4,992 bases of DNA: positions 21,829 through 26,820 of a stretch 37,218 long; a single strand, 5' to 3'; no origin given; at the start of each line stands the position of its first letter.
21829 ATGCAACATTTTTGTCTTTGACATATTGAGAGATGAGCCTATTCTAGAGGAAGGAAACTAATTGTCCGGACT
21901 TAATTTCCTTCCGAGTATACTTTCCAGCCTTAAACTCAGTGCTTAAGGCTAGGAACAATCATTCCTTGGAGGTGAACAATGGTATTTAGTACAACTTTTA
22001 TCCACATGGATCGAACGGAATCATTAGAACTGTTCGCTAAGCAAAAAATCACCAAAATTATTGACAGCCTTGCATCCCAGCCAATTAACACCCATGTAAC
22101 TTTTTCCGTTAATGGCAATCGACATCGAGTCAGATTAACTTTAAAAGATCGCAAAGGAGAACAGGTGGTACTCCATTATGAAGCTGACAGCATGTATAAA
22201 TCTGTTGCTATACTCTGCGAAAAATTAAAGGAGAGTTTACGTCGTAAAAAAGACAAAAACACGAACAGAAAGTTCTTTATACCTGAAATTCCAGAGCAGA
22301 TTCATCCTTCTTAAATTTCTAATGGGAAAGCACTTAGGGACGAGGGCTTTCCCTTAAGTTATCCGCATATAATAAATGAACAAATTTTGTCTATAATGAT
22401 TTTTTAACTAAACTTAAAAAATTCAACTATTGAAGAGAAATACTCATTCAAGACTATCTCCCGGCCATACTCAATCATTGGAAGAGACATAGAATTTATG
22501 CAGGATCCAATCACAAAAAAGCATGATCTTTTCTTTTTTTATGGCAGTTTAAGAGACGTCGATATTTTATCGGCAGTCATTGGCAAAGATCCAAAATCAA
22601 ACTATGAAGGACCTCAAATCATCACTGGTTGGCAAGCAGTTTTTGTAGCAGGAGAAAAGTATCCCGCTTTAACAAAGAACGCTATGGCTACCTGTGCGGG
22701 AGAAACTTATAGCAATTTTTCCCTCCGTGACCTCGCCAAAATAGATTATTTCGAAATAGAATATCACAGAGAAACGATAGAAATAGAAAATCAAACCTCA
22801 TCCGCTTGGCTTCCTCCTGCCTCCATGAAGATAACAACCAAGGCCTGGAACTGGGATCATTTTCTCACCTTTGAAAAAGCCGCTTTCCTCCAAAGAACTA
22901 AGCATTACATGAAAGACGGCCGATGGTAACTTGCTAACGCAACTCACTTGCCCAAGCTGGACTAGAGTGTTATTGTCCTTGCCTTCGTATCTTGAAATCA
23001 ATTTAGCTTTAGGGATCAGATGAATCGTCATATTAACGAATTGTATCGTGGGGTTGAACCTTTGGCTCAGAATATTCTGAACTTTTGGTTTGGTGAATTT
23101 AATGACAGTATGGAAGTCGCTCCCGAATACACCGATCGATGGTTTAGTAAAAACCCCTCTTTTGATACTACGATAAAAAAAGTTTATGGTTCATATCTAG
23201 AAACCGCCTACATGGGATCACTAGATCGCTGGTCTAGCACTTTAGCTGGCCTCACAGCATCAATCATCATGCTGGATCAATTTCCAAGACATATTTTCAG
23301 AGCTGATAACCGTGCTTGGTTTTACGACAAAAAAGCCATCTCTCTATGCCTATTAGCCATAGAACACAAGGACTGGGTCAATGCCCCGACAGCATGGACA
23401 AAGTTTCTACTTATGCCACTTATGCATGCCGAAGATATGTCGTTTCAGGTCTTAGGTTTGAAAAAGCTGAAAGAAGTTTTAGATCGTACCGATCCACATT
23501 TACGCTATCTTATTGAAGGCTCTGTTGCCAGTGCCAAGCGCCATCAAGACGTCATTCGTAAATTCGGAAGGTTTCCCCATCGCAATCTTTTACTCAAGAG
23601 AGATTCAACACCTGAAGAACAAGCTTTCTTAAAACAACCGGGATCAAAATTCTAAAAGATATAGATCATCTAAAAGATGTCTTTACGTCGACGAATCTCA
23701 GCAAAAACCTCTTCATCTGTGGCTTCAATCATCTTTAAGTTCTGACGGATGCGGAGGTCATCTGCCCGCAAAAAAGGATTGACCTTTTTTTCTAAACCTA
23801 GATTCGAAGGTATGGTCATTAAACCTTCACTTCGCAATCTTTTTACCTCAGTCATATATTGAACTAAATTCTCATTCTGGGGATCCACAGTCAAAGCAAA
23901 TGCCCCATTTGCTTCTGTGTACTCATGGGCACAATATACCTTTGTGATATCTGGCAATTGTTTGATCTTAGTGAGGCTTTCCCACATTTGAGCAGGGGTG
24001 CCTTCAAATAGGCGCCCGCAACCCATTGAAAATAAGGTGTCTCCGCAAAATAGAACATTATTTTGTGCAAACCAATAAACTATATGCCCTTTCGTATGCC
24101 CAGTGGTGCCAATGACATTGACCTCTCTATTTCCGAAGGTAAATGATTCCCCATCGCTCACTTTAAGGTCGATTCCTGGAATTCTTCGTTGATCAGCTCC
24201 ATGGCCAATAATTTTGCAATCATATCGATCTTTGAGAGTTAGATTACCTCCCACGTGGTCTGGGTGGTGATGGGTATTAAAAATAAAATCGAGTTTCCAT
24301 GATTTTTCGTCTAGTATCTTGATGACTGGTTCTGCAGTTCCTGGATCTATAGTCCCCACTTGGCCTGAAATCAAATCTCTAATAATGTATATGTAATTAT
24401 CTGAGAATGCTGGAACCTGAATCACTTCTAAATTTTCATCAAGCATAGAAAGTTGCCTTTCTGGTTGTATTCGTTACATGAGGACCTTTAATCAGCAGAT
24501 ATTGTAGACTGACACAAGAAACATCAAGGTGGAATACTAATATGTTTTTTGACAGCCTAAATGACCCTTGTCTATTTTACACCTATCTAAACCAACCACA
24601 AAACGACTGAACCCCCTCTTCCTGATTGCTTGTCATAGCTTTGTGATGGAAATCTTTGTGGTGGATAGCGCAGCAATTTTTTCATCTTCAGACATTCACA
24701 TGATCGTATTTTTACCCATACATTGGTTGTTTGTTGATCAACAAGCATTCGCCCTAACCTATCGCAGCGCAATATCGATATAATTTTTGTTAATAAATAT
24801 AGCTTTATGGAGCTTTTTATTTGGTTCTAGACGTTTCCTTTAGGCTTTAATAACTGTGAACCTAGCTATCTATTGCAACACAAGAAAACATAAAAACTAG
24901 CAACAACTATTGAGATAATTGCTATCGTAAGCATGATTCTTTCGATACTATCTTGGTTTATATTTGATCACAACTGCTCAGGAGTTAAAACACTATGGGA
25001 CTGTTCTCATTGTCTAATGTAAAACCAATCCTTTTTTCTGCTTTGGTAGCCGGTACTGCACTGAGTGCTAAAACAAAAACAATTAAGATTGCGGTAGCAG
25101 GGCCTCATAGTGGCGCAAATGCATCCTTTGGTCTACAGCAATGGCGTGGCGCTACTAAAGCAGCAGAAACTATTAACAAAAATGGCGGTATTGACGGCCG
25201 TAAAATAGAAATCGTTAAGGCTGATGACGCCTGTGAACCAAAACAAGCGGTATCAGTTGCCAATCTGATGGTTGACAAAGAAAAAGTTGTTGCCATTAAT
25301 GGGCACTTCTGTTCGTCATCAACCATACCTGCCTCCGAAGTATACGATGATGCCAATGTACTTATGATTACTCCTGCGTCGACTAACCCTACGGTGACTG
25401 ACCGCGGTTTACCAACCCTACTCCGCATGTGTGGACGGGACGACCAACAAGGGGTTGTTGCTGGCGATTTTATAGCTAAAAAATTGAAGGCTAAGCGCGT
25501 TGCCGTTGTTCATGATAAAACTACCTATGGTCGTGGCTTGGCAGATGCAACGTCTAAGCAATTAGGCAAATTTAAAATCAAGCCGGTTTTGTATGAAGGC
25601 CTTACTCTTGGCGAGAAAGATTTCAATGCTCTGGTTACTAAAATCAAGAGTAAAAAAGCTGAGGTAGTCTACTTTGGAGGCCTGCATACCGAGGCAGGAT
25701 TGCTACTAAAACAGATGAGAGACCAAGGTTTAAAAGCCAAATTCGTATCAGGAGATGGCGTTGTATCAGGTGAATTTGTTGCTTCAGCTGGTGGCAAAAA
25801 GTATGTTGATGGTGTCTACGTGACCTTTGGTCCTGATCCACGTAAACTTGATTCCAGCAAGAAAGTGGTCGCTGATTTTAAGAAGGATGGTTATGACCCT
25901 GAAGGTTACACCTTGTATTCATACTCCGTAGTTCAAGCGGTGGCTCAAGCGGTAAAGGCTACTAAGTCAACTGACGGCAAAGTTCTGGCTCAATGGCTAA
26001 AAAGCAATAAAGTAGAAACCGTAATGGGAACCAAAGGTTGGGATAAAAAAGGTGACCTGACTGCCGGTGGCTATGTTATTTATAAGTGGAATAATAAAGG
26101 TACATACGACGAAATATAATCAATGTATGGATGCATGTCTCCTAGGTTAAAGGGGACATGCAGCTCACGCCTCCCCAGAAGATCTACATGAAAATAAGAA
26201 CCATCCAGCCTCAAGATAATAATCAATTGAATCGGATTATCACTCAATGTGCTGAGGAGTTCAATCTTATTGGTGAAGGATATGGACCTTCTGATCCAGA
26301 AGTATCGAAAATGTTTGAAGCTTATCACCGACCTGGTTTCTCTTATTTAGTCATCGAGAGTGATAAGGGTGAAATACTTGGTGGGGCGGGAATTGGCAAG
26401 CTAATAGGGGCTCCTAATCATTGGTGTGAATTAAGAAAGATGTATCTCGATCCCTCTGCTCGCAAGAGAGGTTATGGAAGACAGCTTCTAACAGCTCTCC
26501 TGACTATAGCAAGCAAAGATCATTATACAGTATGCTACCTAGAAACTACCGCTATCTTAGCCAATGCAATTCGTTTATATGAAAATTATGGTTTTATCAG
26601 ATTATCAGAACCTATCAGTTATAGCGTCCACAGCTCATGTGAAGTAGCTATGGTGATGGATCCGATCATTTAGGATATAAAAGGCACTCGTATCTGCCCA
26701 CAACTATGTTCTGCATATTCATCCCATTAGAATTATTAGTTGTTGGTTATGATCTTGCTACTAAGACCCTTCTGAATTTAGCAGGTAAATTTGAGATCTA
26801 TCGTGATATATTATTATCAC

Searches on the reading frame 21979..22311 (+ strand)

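Call 21: search_protein_families(library=pfam, proteins=[window:21979-22311:+], max_evalue=0.001)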
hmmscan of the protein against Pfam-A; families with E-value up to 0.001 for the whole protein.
window:21979-22311:+ (111 aa): 1 family
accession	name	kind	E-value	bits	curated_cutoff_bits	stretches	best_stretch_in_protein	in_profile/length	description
PF02482.25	Ribosomal_S30AE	-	4.5e-12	47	23.7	1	5-94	3-87/88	Sigma 54 modulation protein / S30EA ribosomal protein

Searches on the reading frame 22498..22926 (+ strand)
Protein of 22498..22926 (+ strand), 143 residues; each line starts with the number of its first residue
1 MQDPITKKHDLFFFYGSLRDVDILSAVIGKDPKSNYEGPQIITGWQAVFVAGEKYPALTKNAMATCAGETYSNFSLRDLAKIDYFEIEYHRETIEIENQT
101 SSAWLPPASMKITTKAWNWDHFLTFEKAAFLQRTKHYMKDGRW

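Call 21: search_protein_families(library=pfam, proteins=[window:22498-22926:+], max_evalue=0.001)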
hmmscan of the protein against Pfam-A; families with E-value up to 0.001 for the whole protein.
window:22498-22926:+ (143 aa): 1 family
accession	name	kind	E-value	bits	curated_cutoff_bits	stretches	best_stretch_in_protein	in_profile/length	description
PF06094.17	GGACT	-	2.8e-11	44.5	22.8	1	12-105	1-99/120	Gamma-glutamyl cyclotransferase, AIG2-like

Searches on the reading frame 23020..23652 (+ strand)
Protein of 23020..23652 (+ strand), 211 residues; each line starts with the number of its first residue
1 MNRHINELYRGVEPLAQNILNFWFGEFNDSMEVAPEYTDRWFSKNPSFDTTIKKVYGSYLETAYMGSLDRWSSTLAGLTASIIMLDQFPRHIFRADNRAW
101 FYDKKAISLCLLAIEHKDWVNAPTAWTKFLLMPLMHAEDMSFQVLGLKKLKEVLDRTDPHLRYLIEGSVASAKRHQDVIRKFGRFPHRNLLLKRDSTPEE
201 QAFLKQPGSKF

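Call 21: search_protein_families(library=pfam, proteins=[window:23020-23652:+], max_evalue=0.001)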
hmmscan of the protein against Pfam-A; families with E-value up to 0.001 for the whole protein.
window:23020-23652:+ (211 aa): 1 family
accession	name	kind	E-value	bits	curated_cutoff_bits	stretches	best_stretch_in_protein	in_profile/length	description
PF06041.17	DUF924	-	4.2e-52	177.3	27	1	19-208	1-180/180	Bacterial protein of unknown function (DUF924)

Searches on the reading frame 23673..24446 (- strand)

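Call 21: search_protein_families(library=pfam, proteins=[window:23673-24446:-], max_evalue=0.001)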
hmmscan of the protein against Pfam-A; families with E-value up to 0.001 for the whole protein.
window:23673-24446:- (258 aa): 2 families
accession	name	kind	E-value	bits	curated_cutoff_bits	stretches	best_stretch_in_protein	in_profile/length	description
PF16123.11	HAGH_C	-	3.8e-25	88.5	25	1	175-258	1-83/83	Hydroxyacylglutathione hydrolase C-terminus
PF00753.33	Lactamase_B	-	5.2e-24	85.7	22.7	1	33-168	20-191/196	Metallo-beta-lactamase superfamily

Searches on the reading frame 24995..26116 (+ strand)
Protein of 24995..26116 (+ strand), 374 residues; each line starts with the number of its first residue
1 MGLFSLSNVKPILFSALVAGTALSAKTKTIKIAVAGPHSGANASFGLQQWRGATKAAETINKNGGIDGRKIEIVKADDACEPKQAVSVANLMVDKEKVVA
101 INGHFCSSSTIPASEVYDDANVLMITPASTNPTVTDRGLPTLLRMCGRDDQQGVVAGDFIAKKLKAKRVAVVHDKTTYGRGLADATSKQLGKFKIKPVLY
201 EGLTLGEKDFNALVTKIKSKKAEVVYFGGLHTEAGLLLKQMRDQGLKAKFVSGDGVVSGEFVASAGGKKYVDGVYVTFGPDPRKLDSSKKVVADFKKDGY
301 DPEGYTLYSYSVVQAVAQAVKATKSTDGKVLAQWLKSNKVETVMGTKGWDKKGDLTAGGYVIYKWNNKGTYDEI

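Call 21: search_protein_families(library=pfam, proteins=[window:24995-26116:+], max_evalue=0.001)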
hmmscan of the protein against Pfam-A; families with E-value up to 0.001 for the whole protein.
window:24995-26116:+ (374 aa): 3 families
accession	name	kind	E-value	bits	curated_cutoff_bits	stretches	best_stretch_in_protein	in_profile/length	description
PF13458.12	Peripla_BP_6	-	2.4e-57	195.6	31.7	1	29-369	1-342/343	Periplasmic binding protein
PF01094.35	ANF_receptor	-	5.2e-30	105.1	25.4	1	56-367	9-352/353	Receptor family ligand binding region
PF13433.12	Peripla_BP_5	-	2.2e-19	70.3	27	1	30-372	1-343/363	Periplasmic binding protein domain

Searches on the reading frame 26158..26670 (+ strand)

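Call 21: search_protein_families(library=pfam, proteins=[window:26158-26670:+], max_evalue=0.001)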
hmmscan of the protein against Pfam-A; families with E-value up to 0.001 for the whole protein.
window:26158-26670:+ (171 aa): 6 families
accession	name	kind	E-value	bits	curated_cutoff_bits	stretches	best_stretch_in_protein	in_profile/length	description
PF00583.31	Acetyltransf_1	-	1.3e-15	58.1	20.7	1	45-146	19-116/116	Acetyltransferase (GNAT) family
PF13508.13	Acetyltransf_7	-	1.1e-13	51.7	27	1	61-147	3-83/84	Acetyltransferase (GNAT) domain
PF13673.13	Acetyltransf_10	-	5.5e-07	30.1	23.6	1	64-152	33-113/128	Acetyltransferase (GNAT) domain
PF13420.13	Acetyltransf_4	-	1.9e-06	28.4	24.3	1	13-146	1-134/155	Acetyltransferase (GNAT) domain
PF13302.13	Acetyltransf_3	-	1.5e-05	26.1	25.4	1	13-146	4-137/138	Acetyltransferase (GNAT) domain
PF08445.16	FR47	-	0.00011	22.5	22.1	1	90-149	22-80/86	FR47-like protein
